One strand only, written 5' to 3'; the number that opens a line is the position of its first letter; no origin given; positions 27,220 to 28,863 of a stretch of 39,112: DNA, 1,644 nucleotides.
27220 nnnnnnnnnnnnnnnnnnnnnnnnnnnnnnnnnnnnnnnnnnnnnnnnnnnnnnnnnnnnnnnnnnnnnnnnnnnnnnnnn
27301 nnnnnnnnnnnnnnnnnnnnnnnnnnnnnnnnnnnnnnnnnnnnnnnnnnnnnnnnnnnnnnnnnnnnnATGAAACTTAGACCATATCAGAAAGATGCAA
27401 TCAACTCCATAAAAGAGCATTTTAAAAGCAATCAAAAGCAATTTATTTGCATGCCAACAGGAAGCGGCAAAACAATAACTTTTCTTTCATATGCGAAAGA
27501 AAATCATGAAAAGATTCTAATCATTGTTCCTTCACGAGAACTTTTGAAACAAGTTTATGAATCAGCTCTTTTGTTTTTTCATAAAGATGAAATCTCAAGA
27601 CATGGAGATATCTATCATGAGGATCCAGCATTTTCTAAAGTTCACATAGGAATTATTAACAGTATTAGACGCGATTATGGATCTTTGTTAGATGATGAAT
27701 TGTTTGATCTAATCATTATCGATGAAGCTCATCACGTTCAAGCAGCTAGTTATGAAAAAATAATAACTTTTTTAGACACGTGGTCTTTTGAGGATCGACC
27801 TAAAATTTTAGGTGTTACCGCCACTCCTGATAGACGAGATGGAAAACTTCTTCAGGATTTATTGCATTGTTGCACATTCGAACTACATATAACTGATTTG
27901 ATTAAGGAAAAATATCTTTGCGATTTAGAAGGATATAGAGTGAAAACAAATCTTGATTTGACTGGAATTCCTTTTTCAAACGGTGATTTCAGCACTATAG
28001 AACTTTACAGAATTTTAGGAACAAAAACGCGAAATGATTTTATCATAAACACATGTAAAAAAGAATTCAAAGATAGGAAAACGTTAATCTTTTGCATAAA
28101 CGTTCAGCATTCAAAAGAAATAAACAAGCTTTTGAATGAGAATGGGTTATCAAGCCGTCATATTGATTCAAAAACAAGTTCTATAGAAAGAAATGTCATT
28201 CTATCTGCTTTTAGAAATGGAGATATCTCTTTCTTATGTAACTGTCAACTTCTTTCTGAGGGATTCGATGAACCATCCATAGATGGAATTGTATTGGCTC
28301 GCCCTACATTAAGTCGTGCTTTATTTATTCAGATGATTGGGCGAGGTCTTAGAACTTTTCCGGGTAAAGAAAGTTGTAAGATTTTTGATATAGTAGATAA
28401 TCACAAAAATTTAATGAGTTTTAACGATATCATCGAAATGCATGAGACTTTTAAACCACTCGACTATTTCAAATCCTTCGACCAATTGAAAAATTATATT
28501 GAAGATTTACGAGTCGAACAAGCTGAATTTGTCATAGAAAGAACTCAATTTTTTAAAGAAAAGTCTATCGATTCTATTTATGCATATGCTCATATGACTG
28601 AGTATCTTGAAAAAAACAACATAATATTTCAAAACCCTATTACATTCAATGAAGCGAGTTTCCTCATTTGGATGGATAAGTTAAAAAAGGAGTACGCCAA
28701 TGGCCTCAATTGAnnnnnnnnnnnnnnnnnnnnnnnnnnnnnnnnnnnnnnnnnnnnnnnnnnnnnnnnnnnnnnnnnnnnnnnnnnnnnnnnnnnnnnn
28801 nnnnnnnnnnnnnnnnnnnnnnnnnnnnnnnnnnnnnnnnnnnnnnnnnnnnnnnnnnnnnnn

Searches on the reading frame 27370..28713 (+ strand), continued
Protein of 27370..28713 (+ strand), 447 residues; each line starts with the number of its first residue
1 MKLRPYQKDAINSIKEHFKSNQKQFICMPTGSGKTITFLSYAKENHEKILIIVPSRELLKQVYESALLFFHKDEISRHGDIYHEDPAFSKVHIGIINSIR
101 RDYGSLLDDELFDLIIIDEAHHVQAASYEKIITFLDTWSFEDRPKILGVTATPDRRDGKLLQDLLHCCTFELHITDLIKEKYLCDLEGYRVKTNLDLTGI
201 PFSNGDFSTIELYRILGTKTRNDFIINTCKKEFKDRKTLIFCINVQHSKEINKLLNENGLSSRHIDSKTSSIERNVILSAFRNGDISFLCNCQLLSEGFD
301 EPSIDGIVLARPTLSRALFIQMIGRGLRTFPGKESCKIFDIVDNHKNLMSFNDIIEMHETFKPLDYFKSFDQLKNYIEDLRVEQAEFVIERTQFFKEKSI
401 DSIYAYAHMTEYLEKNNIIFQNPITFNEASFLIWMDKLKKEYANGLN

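Call 94: find_related_loci(query=A10, collection=viral_contigs, flank=3000)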
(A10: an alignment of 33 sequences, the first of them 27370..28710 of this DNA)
Query A10 (447 aa) in viral_contigs; peptide patterns used: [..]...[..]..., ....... (x = any residue, [..] = any of these).
600 stretches matched a pattern (row limit reached: there are more); 525 encode a relative of the query (tblastn E <= 1e-3); the best 80 are kept; 80 distinct loci.
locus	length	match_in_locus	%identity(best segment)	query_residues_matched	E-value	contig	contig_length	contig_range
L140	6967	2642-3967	55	1-445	1e-151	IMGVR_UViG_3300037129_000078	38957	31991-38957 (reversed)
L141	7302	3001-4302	47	1-442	2e-128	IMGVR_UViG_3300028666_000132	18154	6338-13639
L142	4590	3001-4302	47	1-442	2e-128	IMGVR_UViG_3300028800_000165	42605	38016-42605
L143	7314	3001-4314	39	1-444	3e-88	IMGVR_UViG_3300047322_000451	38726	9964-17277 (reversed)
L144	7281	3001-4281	37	3-440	2e-81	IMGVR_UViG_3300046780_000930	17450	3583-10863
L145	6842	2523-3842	38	1-443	2e-81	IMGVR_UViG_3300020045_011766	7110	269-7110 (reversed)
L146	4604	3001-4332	36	1-443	3e-78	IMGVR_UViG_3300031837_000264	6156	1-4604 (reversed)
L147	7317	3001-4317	33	1-447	6e-78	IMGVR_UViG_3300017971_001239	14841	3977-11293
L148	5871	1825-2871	35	1-352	1e-65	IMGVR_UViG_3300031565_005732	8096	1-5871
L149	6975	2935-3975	36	1-348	3e-65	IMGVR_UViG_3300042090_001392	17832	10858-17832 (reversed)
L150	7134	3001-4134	35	3-366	2e-62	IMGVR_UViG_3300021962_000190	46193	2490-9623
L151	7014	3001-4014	34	1-332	3e-62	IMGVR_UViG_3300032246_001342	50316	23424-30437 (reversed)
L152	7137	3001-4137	34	3-367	3e-62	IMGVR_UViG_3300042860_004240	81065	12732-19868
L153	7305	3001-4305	29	1-447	6e-62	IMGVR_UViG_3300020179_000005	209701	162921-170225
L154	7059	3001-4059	35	1-380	1e-61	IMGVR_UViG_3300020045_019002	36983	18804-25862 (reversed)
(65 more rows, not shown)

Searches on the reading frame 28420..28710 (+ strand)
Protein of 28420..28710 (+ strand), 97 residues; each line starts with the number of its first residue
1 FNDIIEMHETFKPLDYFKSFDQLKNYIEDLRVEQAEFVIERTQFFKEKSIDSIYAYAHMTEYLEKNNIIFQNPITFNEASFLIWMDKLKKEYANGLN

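Call 111: search_protein_families(library=pfam, proteins=[window:28420-28710:+], max_evalue=1)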
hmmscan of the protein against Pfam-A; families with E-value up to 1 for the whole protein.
window:28420-28710:+ (97 aa): 1 family
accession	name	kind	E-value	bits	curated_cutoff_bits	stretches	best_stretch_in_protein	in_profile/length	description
PF21690.3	MJ1010-like_2nd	-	4.8e-05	24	27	1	22-85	14-85/91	Uncharacterized ATP-binding protein MJ1010-like, C-terminal domain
